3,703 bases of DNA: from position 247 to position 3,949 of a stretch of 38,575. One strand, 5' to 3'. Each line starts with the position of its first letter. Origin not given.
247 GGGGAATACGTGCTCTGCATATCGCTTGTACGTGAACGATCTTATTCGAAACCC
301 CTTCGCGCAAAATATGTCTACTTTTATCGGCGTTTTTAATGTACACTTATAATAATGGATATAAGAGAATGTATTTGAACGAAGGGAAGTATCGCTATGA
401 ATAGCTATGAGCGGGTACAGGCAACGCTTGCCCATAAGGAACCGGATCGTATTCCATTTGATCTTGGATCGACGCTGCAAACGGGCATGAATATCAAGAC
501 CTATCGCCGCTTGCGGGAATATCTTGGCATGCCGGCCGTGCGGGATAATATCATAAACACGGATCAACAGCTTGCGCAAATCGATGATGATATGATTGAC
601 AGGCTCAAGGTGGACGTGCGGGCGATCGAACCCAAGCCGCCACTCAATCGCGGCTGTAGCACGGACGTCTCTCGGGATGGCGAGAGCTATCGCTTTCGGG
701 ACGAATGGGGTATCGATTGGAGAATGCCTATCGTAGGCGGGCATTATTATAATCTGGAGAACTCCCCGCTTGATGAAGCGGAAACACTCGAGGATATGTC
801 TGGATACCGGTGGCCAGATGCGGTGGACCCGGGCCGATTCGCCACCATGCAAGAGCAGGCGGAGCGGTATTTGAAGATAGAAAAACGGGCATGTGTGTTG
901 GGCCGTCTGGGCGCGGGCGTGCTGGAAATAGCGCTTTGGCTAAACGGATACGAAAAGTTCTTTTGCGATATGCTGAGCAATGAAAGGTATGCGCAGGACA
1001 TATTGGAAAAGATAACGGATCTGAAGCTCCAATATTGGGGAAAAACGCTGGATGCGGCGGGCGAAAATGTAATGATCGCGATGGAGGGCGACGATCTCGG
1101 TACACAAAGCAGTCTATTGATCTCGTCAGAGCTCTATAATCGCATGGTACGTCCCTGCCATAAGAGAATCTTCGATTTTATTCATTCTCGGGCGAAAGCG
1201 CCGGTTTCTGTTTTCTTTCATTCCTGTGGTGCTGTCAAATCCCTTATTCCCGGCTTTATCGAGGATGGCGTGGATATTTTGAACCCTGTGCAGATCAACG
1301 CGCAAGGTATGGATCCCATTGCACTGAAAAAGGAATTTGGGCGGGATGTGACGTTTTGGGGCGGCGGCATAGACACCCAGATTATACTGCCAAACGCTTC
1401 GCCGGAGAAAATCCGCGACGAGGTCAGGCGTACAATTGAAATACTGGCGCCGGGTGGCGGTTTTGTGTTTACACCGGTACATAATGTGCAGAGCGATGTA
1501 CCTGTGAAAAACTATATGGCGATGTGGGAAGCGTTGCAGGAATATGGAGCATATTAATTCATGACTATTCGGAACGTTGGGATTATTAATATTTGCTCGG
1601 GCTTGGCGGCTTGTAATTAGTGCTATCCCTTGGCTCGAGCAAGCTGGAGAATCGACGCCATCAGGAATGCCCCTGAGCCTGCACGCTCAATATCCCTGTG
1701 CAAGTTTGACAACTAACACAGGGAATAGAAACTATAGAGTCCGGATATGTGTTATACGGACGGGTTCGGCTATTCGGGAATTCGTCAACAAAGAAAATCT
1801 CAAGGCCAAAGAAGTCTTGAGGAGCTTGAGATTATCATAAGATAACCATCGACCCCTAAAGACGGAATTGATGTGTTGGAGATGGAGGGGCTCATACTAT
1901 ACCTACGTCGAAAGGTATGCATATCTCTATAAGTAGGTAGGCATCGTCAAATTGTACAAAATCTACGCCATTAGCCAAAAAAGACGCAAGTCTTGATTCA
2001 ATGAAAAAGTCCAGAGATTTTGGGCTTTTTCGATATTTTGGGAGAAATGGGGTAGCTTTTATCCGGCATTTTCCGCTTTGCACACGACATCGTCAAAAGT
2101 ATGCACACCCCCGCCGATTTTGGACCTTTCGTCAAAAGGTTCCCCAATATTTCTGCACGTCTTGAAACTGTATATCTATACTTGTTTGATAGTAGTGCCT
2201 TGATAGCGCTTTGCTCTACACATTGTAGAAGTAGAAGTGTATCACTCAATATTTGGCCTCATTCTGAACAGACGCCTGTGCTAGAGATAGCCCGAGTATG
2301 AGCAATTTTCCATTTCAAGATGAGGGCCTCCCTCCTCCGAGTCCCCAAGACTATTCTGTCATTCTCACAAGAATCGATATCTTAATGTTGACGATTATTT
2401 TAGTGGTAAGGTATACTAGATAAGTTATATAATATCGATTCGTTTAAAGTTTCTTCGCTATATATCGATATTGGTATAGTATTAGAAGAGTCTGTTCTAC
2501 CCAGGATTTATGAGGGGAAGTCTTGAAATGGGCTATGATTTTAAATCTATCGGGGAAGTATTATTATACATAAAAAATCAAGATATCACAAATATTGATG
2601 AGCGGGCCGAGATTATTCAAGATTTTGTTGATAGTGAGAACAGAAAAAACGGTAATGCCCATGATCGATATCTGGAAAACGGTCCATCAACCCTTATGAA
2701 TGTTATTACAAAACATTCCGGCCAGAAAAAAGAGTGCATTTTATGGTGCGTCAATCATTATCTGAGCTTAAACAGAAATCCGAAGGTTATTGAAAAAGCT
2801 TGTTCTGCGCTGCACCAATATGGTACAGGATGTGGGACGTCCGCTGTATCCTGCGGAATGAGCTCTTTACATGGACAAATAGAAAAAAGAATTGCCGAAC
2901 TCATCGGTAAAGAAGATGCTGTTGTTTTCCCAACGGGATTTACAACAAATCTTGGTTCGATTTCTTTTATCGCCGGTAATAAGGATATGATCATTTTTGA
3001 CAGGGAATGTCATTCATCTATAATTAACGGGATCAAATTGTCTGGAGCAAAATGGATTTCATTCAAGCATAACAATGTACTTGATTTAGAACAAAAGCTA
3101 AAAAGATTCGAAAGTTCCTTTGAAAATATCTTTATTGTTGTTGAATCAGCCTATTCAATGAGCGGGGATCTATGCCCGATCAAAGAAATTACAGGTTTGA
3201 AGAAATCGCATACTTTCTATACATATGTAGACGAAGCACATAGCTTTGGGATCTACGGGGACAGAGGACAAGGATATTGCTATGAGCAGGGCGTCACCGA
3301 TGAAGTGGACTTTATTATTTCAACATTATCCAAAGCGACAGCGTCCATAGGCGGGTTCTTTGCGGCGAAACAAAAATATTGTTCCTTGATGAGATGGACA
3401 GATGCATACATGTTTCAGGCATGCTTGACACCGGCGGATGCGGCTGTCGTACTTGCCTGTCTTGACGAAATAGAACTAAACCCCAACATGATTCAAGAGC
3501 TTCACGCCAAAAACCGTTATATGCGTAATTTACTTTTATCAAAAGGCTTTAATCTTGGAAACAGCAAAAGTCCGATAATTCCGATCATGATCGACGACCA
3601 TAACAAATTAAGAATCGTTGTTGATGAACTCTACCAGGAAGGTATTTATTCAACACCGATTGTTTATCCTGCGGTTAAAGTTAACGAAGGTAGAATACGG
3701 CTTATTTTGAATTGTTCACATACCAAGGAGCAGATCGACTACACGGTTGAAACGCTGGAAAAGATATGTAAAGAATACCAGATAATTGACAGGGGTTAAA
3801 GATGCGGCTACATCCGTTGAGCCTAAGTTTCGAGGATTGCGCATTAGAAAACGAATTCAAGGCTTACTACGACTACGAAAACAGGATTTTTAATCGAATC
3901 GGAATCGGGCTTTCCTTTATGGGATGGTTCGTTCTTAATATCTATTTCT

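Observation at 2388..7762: CqsA/LqsA-like alpha-oxoamine synthase coupled to a 6-TM hybrid kinase and a REC-HD-GYP regulator: candidate small-molecule signalling circuit feeding c-di-GMP turnover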

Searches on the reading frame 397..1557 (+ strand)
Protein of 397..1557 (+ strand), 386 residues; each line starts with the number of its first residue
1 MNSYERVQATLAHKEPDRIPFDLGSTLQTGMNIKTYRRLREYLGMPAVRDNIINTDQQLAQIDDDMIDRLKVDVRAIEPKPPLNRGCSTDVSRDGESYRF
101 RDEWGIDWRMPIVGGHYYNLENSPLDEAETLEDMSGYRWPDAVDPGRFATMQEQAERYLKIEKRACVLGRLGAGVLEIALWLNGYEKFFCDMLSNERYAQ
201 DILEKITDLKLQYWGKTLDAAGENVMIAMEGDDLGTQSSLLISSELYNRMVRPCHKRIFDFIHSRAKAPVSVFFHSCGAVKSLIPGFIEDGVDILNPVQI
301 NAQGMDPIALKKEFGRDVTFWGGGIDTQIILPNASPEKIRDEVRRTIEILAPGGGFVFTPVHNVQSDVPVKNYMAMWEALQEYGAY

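Call 3: search_protein_families(library=pfam, proteins=[window:397-1557:+])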
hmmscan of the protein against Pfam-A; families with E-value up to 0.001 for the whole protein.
window:397-1557:+ (386 aa): 1 family
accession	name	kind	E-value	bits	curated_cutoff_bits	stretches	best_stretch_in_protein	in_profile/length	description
PF01208.23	URO-D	-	2.2e-24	86.6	23.9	1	129-383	100-346/346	Uroporphyrinogen decarboxylase (URO-D)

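Call 4: search_protein_families(library=ncbifam, proteins=[window:397-1557:+])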
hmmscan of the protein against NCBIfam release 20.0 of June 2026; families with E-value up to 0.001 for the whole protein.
window:397-1557:+ (386 aa): 5 families
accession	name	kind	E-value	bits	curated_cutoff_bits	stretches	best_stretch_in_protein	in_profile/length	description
NF004889.0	PRK06252.1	subfamily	9e-16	57.8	244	1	173-370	146-332/340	methylcobalamin:coenzyme M methyltransferase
NF041608.1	methylcob_mtaseMtbA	equivalog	8e-14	51.5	600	1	174-368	147-331/339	methylcobamide:CoM methyltransferase MtbA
TIGR01463.1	mtaA_cmuA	subfamily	9e-13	48.2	235.4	1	131-383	101-338/340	MtaA/CmuA family methyltransferase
NF040654.1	MtaA_Meth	equivalog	2.1e-10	40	400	1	174-370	145-331/337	methylcobamide:CoM methyltransferase MtaA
TIGR01464.1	hemE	equivalog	0.00058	19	302.95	1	192-381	164-337/338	uroporphyrinogen decarboxylase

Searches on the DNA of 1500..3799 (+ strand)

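Call 41: search_rna_families(source=window, start=1500, end=2600, threshold=evalue, max_evalue=1)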
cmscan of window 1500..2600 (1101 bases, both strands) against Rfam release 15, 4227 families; matches with E-value up to 1: 0.
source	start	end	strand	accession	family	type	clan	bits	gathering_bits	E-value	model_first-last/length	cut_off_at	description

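Call 42: search_rna_families(sources=[L002, L003, L004, L006, L009, L013, L028], threshold=gathering)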
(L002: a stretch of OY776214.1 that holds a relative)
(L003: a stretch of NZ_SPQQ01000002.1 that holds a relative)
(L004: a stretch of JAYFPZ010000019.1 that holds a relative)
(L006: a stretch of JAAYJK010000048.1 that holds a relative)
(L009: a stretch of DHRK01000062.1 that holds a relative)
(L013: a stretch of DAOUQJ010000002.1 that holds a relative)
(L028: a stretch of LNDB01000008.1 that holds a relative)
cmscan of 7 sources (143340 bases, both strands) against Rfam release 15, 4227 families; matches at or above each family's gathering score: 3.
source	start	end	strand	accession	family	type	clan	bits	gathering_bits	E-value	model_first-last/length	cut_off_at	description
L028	2915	3029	-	RF00050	FMN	Cis-reg; riboswitch;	-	103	66.2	1.9e-22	1-138/138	no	FMN riboswitch aptamer (RFN element)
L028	15263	15336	-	RF00005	tRNA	Gene; tRNA;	CL00001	69.8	29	8e-13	1-71/71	no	tRNA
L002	20079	20149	-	RF00005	tRNA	Gene; tRNA;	CL00001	69.1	29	1.3e-12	1-71/71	no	tRNA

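Call 43: search_rna_families(sources=[L012, L014, L015, L017, L018, L021, L011], threshold=gathering)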
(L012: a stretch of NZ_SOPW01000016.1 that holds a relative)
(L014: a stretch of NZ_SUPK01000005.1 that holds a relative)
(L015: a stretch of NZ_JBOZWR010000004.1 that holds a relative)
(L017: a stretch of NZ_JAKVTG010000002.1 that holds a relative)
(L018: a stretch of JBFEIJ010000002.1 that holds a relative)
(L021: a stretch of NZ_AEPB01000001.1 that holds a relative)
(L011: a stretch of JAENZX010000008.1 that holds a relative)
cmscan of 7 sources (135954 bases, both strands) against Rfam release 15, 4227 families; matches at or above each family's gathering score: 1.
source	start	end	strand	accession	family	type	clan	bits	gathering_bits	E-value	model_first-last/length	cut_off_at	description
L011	9804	9886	+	RF01051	c-di-GMP-I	Cis-reg; riboswitch;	CL00126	73.2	35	3.9e-12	1-87/87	no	c-di-GMP-I riboswitch aptamer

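Call 45: search_rna_families(sources=[L008, L020, L001, L005, L007, L010, L016, L019, L022, L029, L024, L027], threshold=gathering)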
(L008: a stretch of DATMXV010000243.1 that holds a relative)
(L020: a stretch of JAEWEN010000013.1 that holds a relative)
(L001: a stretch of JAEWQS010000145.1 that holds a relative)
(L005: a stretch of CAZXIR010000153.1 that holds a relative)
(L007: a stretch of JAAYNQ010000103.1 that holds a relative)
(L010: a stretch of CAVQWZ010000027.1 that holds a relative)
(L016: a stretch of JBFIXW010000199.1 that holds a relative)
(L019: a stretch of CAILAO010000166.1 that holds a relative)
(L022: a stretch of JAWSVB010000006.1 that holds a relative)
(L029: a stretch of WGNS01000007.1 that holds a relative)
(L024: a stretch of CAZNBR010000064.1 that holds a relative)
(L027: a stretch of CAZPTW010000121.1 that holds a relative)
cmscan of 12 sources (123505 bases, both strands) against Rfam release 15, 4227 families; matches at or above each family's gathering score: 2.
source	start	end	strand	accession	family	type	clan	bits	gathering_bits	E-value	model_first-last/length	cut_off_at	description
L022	11906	11979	-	RF00005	tRNA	Gene; tRNA;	CL00001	71.5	29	2.3e-13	1-71/71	no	tRNA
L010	18109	18185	+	RF01051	c-di-GMP-I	Cis-reg; riboswitch;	CL00126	45.5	35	2e-05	1-87/87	no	c-di-GMP-I riboswitch aptamer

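Call 79: search_rna_families(sources=[L087, L088, L089, L090, L081, L083], threshold=gathering)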
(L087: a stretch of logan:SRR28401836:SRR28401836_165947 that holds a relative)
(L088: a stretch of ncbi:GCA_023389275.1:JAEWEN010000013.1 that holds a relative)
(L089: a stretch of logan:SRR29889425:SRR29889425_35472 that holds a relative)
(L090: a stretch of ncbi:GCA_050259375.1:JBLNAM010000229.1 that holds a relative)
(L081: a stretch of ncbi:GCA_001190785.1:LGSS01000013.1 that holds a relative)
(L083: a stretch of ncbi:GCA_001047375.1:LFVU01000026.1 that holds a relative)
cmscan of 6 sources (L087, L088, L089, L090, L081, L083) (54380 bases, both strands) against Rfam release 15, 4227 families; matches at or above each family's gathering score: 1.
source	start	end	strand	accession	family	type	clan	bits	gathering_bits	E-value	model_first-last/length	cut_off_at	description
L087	297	379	+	RF01051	c-di-GMP-I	Cis-reg; riboswitch;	CL00126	76.2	35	3e-13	1-87/87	no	c-di-GMP-I riboswitch aptamer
